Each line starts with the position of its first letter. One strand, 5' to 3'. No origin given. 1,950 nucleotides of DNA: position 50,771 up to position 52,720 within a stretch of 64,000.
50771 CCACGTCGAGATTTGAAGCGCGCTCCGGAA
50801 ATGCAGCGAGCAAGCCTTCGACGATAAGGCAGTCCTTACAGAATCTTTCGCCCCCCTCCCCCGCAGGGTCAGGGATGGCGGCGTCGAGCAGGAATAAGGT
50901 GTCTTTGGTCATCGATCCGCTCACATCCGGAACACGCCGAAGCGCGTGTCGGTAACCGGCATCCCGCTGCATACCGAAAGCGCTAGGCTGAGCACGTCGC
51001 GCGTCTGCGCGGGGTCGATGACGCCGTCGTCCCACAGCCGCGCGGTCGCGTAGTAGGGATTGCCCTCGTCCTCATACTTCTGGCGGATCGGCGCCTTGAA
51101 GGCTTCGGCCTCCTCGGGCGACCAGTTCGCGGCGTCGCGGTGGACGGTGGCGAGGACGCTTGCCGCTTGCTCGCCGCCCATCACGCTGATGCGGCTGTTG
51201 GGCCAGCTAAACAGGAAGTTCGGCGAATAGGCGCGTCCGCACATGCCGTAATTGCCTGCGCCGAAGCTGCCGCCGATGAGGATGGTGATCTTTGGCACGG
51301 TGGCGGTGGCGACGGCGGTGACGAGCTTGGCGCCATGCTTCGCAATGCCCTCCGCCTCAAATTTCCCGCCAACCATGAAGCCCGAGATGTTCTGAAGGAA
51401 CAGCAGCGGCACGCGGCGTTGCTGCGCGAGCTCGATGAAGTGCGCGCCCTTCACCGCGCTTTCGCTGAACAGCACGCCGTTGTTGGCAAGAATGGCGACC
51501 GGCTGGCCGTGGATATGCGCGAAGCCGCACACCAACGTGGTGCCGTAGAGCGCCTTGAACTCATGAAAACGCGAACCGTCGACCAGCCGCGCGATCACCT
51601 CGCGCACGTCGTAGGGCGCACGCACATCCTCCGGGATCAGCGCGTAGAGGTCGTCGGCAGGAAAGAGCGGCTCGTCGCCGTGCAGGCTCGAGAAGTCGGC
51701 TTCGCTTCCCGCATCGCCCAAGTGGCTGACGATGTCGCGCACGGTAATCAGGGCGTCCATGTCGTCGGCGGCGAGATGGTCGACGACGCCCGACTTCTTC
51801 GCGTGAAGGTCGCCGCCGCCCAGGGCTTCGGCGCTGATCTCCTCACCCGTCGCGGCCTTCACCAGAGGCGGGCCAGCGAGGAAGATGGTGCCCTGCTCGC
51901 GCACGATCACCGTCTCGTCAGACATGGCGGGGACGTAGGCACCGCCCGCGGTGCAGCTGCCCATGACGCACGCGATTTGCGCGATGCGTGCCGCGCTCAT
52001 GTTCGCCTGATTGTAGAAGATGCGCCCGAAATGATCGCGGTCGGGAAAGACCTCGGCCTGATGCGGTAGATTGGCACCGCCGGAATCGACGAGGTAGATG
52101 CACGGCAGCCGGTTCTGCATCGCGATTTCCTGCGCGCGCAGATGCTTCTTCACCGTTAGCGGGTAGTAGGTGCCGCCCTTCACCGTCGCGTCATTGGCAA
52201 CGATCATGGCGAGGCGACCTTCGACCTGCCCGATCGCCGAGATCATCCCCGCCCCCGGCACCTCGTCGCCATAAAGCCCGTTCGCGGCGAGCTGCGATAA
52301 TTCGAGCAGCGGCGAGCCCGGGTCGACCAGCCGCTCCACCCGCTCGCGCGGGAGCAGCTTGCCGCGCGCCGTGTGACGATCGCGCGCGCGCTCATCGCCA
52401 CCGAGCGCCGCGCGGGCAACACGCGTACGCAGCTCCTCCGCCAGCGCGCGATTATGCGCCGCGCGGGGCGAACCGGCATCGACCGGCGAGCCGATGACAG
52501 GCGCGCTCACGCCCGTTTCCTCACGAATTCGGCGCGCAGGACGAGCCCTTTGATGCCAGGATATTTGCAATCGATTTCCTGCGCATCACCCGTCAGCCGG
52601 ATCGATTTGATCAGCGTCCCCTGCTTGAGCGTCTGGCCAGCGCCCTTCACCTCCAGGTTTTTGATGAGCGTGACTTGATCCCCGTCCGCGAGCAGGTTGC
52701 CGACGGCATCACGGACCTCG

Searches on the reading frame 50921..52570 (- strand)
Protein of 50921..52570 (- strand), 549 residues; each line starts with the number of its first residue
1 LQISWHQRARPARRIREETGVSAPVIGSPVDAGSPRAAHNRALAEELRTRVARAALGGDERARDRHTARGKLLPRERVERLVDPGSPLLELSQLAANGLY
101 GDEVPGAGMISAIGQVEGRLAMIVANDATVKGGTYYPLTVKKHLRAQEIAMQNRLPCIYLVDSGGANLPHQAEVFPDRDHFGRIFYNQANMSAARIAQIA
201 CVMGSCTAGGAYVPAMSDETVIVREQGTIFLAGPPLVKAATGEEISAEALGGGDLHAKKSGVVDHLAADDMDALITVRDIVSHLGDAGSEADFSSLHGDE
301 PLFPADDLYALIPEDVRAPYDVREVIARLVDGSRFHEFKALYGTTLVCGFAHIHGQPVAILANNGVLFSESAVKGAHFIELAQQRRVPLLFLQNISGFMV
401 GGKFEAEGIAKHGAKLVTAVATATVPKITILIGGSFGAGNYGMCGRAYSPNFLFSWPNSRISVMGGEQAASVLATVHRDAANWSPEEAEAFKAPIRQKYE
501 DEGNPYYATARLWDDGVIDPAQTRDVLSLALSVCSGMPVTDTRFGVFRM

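Call 10: search_protein_families(library=ncbifam, proteins=[window:50921-52570:-], max_evalue=0.00001)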
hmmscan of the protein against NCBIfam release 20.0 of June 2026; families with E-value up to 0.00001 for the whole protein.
window:50921-52570:- (549 aa): 4 families
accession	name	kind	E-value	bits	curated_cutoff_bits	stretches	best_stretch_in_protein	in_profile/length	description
TIGR01117.1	mmdA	subfamily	3.4e-97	326.4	998.8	1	45-533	4-494/512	methylmalonyl-CoA decarboxylase subunit alpha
NF041504.1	AccA_sub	subfamily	3.7e-12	46.2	300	0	126-223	66-160/257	carboxyltransferase subunit alpha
NF004344.0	PRK05724.1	equivalog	2.5e-09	36.8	357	0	133-223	130-217/319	acetyl-CoA carboxylase carboxyltransferase subunit alpha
TIGR00513.1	accA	equivalog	1.3e-07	31.3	319.3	0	133-223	130-217/321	acetyl-CoA carboxylase carboxyl transferase subunit alpha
